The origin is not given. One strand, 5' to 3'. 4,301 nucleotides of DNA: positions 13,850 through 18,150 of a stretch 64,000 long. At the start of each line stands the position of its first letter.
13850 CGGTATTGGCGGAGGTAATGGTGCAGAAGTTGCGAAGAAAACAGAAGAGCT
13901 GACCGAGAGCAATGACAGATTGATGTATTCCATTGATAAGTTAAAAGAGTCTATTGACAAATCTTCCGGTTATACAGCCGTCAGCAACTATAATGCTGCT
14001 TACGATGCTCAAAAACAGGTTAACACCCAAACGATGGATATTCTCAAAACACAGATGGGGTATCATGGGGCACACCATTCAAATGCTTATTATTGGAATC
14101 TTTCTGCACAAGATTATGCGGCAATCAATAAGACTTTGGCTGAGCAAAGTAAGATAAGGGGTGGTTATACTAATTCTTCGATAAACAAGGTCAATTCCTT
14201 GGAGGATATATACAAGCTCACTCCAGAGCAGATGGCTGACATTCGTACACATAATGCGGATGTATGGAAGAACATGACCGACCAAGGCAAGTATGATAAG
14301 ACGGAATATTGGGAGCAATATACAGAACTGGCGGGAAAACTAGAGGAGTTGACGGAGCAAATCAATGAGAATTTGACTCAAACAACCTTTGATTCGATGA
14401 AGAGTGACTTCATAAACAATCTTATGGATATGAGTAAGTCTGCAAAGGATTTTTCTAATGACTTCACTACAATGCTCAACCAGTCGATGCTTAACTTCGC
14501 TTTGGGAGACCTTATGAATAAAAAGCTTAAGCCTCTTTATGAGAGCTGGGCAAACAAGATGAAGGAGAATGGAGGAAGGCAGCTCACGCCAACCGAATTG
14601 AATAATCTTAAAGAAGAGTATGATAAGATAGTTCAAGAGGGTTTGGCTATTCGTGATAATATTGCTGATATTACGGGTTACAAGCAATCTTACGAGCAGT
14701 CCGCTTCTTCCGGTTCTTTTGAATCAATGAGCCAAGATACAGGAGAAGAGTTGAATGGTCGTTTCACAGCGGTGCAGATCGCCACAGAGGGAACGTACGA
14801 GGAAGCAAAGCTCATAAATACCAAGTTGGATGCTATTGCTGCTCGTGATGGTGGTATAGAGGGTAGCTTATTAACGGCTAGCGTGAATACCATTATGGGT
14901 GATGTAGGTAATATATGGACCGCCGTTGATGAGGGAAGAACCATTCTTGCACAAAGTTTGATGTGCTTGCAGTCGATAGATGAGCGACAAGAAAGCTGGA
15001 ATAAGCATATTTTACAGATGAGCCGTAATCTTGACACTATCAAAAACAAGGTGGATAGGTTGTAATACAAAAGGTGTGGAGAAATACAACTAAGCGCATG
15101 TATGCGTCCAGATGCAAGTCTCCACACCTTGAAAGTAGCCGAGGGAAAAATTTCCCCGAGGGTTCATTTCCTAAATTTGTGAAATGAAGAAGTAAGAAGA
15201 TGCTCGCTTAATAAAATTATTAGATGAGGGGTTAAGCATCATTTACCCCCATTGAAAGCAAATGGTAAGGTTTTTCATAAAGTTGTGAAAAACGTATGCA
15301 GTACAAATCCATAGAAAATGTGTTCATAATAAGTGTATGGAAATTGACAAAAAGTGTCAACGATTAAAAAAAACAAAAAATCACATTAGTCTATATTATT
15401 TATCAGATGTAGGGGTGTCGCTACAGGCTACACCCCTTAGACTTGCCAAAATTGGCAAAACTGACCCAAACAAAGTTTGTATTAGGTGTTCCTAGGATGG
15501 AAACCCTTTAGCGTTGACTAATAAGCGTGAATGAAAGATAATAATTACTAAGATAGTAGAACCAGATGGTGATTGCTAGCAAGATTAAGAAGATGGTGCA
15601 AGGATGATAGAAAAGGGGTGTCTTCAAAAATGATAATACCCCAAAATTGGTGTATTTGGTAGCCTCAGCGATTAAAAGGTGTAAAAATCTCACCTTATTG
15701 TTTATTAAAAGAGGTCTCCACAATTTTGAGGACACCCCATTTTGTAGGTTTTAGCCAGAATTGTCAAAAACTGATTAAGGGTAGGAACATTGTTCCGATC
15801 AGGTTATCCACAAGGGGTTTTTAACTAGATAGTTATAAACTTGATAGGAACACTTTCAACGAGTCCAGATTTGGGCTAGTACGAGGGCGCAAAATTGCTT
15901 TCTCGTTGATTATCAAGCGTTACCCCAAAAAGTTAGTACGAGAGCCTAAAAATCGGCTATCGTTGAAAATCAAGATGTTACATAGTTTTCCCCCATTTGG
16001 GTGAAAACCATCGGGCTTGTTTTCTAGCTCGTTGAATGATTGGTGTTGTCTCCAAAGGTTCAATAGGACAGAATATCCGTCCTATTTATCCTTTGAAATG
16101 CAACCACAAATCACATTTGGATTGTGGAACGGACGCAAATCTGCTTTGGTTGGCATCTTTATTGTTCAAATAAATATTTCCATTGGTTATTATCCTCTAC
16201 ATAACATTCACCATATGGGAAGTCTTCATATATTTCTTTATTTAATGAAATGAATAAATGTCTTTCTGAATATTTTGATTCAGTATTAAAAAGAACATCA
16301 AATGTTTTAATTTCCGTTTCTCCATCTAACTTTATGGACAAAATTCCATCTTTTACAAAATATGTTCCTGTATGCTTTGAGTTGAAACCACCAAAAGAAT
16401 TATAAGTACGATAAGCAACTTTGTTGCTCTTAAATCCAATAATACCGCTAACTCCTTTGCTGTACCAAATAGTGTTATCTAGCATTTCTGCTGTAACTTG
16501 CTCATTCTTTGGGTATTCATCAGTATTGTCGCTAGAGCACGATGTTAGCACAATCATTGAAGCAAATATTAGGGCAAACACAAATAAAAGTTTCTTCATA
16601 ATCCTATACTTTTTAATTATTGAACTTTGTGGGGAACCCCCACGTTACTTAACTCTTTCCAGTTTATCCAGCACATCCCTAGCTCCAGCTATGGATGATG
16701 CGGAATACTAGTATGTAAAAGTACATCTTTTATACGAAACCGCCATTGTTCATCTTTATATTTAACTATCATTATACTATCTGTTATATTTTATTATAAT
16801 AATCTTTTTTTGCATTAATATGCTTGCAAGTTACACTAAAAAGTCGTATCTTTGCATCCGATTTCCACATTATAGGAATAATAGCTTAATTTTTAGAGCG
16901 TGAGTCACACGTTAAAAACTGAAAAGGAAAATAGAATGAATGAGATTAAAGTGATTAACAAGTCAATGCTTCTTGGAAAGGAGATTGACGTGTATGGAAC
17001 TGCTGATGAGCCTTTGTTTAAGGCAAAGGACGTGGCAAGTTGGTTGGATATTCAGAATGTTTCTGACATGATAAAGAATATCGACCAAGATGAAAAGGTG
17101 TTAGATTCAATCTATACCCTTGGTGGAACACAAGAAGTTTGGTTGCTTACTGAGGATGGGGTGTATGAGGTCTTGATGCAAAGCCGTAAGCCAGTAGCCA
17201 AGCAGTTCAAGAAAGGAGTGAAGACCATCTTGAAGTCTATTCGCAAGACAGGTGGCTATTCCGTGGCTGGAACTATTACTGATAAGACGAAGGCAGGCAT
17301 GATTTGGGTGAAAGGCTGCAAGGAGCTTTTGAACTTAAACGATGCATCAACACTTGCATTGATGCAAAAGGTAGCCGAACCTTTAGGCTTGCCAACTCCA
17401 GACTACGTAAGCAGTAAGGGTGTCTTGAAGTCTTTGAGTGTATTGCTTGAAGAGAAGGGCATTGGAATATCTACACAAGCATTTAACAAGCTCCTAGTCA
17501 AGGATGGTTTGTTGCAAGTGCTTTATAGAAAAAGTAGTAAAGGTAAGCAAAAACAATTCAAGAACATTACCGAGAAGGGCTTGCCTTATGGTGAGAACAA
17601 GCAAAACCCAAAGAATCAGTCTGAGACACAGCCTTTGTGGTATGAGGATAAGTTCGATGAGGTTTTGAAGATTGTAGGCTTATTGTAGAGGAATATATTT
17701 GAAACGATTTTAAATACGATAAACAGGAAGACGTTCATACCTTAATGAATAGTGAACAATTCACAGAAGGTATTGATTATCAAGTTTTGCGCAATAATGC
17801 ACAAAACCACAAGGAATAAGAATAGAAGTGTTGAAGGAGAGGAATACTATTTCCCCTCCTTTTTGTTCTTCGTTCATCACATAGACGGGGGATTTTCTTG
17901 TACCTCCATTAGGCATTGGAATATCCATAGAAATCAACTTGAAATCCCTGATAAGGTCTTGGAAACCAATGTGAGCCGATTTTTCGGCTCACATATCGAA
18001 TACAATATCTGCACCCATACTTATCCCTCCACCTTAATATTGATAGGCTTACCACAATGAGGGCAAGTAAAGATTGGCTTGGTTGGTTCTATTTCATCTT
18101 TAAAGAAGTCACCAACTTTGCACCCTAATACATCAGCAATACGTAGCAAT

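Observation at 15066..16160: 1.1 kb protein-free region after the tape-measure gene, with repeated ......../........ pairing segments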

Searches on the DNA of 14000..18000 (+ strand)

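Call 9: search_dna_similar(query=window:14000-18000:+, collection=phages, mode=distant, max_rows=30)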
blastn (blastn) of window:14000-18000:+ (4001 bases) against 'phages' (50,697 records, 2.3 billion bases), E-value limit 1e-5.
Records with a match: 10; places in all: 11; records where one place covers at least 80% of the query: 0.
Best place of each record, by identity: 80-90% 5; 60-80% 5.
By first word of the organism name: Bacteriophage 4; Porphyromonas 2; Streptococcus 1; Lysinibacillus 1; Psychrobacillus 1; Bacteroides 1.
By host as written in the record: - 4; Porphyromonas gingivalis ATCC 49417 2; Streptococcus suis S95G 1; Lysinibacillus capsici DO76 1; Psychrobacillus psychrodurans 1; Bacteroides salyersiae BG8 1.
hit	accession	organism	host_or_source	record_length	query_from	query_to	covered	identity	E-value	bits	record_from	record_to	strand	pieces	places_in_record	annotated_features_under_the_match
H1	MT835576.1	Bacteriophage sp.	human fecal samples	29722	614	1017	10%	87.9%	1e-139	505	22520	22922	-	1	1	record has no annotation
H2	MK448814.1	Streptococcus phage Javan583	Streptococcus suis S95G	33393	2994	3260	7%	68.6%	4e-13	84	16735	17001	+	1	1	antirepressor protein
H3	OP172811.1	Lysinibacillus phage LC76P1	Lysinibacillus capsici DO76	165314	3069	3247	4%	70.4%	4e-13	85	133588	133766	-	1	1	hypothetical protein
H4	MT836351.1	Bacteriophage sp.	human fecal samples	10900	3090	3259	4%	71.5%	4e-13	85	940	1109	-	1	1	record has no annotation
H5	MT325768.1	Psychrobacillus phage Perkons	Psychrobacillus psychrodurans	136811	3069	3214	4%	71.2%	2e-10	75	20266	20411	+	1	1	Bro family antirepressor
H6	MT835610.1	Bacteriophage sp.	human fecal samples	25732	2593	2709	3%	88.1%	6e-30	140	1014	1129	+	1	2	record has no annotation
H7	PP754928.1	Porphyromonas phage phage005b_ATCC49417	Porphyromonas gingivalis ATCC 49417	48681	3140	3235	2%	80.2%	3e-14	89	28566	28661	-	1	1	anti-repressor protein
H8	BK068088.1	Porphyromonas phage phage005a_ATCC49417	Porphyromonas gingivalis ATCC 49417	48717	3140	3235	2%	80.2%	3e-14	89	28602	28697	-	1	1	anti-repressor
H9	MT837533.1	Bacteriophage sp.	human fecal samples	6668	697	783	2%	75.9%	1e-6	64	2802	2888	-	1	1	record has no annotation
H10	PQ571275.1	Bacteroides phage BS-TP2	Bacteroides salyersiae BG8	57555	718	783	2%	80.3%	5e-6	62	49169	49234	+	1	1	tail length tape measure protein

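Call 12: search_rna_families(source=window, start=14900, end=16950, threshold=evalue, max_evalue=10, show_alignments=3)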
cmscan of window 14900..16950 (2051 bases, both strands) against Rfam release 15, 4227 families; matches with E-value up to 10: 7.
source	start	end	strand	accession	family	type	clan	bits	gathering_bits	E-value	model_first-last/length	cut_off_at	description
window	16210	16274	+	RF01455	DPB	Cis-reg;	-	20.5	40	4.3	1-86/86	no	Stem loopII regulatory element in POLB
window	16045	16110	-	RF01362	CRISPR-DR49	Gene; CRISPR;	-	19.7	41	4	1-47/47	no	CRISPR RNA direct repeat element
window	15644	15676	+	RF02519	ToxI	Gene; antitoxin;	-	18.2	50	4.2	1-34/34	no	ToxI antitoxin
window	15065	15134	-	RF03637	mir-5879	Gene; miRNA;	-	17.7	97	2.5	1-76/76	no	mir-5879 microRNA precursor family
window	15864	15976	+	RF02881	MH_s25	Gene; sRNA;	-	17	114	3.6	1-207/207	no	Mesorhizobail RNA 25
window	16707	16777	-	RF01634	ceN44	Gene; snRNA; snoRNA; CD-box;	-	15.8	70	9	1-74/74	no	Caenorhabditis snoRNA ceN44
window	15616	15641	-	RF01474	rli42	Gene; sRNA;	-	13.5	80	7.7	114-139/171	no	Listeia sRNA rli42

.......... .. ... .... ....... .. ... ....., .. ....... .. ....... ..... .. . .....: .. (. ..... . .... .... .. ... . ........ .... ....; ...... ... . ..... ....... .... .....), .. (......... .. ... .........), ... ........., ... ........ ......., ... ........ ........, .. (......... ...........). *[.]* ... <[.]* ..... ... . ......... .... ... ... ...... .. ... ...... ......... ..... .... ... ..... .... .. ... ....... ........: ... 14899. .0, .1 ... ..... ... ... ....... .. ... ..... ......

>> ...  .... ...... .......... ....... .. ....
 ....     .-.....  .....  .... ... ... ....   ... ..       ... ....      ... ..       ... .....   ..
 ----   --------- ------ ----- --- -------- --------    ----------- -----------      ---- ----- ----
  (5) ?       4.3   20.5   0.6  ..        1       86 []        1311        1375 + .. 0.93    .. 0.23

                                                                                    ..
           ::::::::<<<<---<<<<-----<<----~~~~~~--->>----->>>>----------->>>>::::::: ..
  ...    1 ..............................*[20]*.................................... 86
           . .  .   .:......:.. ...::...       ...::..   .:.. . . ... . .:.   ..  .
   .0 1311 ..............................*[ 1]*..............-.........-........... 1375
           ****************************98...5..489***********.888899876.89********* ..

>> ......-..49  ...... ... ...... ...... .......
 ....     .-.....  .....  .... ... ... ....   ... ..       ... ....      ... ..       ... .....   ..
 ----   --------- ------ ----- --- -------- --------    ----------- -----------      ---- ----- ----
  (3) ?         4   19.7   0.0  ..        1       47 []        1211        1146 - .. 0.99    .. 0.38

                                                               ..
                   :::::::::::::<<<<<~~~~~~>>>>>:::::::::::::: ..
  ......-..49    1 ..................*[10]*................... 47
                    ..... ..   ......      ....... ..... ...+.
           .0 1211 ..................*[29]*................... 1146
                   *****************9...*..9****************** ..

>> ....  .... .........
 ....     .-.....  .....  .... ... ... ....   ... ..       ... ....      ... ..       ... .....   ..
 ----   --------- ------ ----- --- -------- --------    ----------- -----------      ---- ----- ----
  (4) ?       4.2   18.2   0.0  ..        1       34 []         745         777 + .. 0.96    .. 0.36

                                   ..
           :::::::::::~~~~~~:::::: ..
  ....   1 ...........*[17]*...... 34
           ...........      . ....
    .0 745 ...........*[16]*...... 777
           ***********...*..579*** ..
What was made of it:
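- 16053..16095 (.): Hairpin with 20-nt arms (85% complementary) in the conserved right-hand block. On the minus strand there is only a chance-level match to CRISPR-DR49 (19.7 bits, gathering score 41, E 4; call 12).
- On CRISPR solitary repeat / RNA anti-CRISPR: CRISPR-DR49 scores 19.7 bits against a gathering score of 41, E 4 (call 12).
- Weak matches exist to CRISPR-DR49 on the minus strand at 16045-16110 (19.7 bits) and to ToxI at 15644-15676 (18.2 bits) (call 12).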

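Call 60: search_dna_similar(query=window:15131-16160:+, collection=phages, mode=distant, max_evalue=1, max_rows=25)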
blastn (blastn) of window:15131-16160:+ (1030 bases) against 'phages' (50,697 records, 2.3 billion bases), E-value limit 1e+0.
Records with a match: 1; places in all: 1; records where one place covers at least 80% of the query: 0.
Best place of each record, by identity: 80-90% 1.
By first word of the organism name: Streptococcus 1.
By host as written in the record: Streptococcus dysgalactiae ERR109308 1.
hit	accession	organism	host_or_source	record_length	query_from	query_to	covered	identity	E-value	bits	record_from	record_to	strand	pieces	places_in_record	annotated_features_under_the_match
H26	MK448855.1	Streptococcus phage Javan150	Streptococcus dysgalactiae ERR109308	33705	885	934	5%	82.0%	7e-3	48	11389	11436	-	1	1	hypothetical protein (x2)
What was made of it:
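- Tried and rejected: Nothing significant (calls 9, 60).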

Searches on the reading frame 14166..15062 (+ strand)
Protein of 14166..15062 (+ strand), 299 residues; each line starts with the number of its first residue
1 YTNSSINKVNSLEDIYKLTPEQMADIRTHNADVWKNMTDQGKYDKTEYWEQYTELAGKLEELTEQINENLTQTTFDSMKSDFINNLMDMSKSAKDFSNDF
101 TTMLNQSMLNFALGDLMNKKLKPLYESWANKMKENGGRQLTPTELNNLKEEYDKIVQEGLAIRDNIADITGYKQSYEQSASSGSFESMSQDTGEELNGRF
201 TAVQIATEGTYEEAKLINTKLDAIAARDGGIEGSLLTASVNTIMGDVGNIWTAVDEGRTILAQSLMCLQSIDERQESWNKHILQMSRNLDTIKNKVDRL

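Call 20: find_related_loci(query=window:14166-15062:+, collection=viral_contigs, flank=6000)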
Query window:14166-15062:+ (299 aa) in viral_contigs; peptide patterns used: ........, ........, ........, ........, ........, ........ (x = any residue, [..] = any of these).
107 stretches matched a pattern; 91 encode a relative of the query (tblastn E <= 1e-3); the best 80 are kept; 76 distinct loci.
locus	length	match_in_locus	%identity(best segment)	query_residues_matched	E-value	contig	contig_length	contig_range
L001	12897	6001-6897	99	1-299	0e+0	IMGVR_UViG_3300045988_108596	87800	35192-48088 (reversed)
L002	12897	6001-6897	99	1-299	0e+0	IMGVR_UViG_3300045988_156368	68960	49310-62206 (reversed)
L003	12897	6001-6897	98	1-299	0e+0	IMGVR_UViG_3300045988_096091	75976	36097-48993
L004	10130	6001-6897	94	1-299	0e+0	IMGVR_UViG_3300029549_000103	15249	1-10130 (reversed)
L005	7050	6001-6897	94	1-299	0e+0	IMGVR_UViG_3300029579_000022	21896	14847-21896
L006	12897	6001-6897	94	1-299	0e+0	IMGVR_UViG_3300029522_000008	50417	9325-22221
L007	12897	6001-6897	94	1-299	0e+0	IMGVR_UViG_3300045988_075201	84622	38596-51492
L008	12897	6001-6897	94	1-299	0e+0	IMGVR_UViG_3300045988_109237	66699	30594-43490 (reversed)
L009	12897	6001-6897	94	1-299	0e+0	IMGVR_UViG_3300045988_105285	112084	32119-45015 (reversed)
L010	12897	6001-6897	94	1-299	0e+0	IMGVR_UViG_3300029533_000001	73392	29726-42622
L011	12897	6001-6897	93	1-299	0e+0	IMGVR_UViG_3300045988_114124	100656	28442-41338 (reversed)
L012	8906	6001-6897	94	1-299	0e+0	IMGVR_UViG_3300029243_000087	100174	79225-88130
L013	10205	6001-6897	93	1-299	0e+0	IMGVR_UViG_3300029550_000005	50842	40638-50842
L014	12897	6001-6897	93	1-299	0e+0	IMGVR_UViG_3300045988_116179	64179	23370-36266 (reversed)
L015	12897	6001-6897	93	1-299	0e+0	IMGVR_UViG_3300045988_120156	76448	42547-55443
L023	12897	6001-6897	92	1-299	0e+0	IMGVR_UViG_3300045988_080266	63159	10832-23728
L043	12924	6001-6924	63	1-299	1e-120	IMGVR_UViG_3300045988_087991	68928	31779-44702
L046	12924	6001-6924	58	1-299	1e-108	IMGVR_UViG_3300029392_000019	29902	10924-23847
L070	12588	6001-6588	43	14-208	3e-45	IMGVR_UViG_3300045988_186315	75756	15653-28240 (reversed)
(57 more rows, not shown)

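Call 30: search_protein_families(library=pfam, proteins=[L004:7028-8080:+, L046:7049-8002:+, L023:7049-7975:+, L007:6940-7413:-, L002:7529-8116:-, L001:7108-7878:+, L003:7526-7849:-, L043:7005-7556:-, L070:6800-7246:+], max_evalue=0.01)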
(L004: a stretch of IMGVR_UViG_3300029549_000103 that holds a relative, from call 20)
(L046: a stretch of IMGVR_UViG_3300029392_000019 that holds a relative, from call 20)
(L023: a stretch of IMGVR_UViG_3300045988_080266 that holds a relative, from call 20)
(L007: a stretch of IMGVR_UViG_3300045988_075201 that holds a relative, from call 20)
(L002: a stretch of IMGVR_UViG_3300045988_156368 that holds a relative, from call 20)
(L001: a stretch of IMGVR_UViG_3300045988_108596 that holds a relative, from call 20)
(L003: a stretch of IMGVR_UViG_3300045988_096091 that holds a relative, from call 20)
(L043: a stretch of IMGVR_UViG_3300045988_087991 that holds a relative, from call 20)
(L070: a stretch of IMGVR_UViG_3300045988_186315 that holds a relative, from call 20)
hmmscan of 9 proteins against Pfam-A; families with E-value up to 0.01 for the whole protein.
L004:7028-8080:+ (350 aa): 4 families
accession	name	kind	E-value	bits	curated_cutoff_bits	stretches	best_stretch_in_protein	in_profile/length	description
PF10546.14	P63C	-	1e-22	81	26.1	1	220-308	3-93/93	P63C domain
PF01381.28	HTH_3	-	3.8e-12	46.5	23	1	4-56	1-55/55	Helix-turn-helix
PF13443.12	HTH_26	-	9.1e-10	39.1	22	1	3-57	1-58/63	Cro/C1-type HTH DNA-binding domain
PF12844.13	HTH_19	-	0.0017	18.7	30.2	1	2-56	2-58/64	Helix-turn-helix domain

L046:7049-8002:+ (317 aa): 1 family
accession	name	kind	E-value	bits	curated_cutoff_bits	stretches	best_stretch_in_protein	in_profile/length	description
PF02511.20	Thy1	-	6.3e-21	75.4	24.8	1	151-313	59-187/191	Thymidylate synthase complementing protein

L023:7049-7975:+ (308 aa): 1 family
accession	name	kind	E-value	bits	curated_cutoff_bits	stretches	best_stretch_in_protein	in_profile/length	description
PF02511.20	Thy1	-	1.6e-21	77.4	24.8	1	142-304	59-187/191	Thymidylate synthase complementing protein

L007:6940-7413:- (157 aa): 1 family
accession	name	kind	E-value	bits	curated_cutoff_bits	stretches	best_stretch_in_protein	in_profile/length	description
PF06687.17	SUR7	-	0.0051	16.9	29.6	1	23-86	105-165/201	SUR7/PalI family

L002:7529-8116:- (195 aa): 0 families

L001:7108-7878:+ (256 aa): 1 family
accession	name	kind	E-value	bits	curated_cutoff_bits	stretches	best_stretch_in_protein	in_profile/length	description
PF04383.19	KilA-N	-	9.8e-05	22.6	23.8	1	33-112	19-101/107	KilA-N domain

L003:7526-7849:- (107 aa): 3 families
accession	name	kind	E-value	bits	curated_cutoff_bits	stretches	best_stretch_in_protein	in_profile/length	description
PF01381.28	HTH_3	-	7.3e-10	39.2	23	1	4-52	1-51/55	Helix-turn-helix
PF12844.13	HTH_19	-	3.6e-08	33.6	30.2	1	2-53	2-55/64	Helix-turn-helix domain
PF13443.12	HTH_26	-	5.5e-07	30.2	22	1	3-48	1-46/63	Cro/C1-type HTH DNA-binding domain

L043:7005-7556:- (183 aa): 0 families

L070:6800-7246:+ (148 aa): 0 families

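Call 31: search_protein_families(library=padloc, proteins=[L004:7028-8080:+, L046:7049-8002:+, L023:7049-7975:+, L007:6940-7413:-, L002:7529-8116:-, L001:7108-7878:+, L003:7526-7849:-, L043:7005-7556:-], max_evalue=0.01)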
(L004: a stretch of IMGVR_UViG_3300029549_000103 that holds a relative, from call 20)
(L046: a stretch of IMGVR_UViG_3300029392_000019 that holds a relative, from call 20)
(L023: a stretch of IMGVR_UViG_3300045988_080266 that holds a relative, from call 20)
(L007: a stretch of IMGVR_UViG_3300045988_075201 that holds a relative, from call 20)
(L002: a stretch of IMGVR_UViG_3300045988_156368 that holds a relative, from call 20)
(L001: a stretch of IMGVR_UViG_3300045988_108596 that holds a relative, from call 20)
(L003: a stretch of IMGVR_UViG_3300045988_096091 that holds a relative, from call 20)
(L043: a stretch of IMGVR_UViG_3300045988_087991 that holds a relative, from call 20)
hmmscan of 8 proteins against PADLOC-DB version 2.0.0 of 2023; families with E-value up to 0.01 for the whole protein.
L004:7028-8080:+ (350 aa): 10 families
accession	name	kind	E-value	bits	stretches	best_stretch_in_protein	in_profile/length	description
PDLC04775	PDC-M69A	-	5.5e-09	34.5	1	2-62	10-72/113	-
PDLC04760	PDC-M64C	-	4.6e-07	28.1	1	2-53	29-82/93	-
PDLC02926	HTH_VI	-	1e-05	23.7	1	4-58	6-62/92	-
PDLC04762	PDC-M64C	-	1.7e-05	22.8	1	2-55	30-85/97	-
PDLC04758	PDC-M64B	-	6.6e-05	21.3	1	2-56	33-89/123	-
PDLC04759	PDC-M64B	-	0.00021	19.3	1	3-56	30-82/135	-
PDLC03665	Control_protein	-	0.001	17.3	1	3-57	12-69/77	control protein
PDLC03946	RmrA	-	0.001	15.9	1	10-58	13-63/357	-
PDLC03947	RmrA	-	0.0033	14.3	1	2-61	14-74/383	-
PDLC03949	RmrA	-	0.009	12.9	0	11-57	14-62/363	-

L046:7049-8002:+ (317 aa): 0 families

L023:7049-7975:+ (308 aa): 0 families

L007:6940-7413:- (157 aa): 0 families

L002:7529-8116:- (195 aa): 0 families

L001:7108-7878:+ (256 aa): 4 families
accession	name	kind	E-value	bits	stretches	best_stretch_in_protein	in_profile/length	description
PDLC04920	PDC-S13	-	8.5e-20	69.2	1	115-239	114-238/286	-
PDLC04919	PDC-S13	-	1.5e-11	42.1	1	143-249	134-241/281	-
PDLC04962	PDC-S22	-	1.4e-05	22.3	1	72-224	96-240/281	-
PDLC04717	PDC-M59A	-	0.0013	16.5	1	142-226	155-241/338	-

L003:7526-7849:- (107 aa): 7 families
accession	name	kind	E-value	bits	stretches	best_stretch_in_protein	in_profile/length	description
PDLC04775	PDC-M69A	-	2.5e-06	26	1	4-81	12-89/113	-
PDLC03949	RmrA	-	9.7e-05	19.4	1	9-59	12-64/363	-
PDLC02926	HTH_VI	-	0.00017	19.8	1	6-58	8-62/92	-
PDLC03947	RmrA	-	0.00049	17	1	3-62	15-75/383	-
PDLC04758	PDC-M64B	-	0.00083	17.8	1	3-36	34-67/123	-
PDLC03952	RmrA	-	0.0054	13.6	1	3-71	26-96/395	-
PDLC00239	LmuA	-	0.0067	13.8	1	4-34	220-250/349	DUF4297 domain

L043:7005-7556:- (183 aa): 0 families
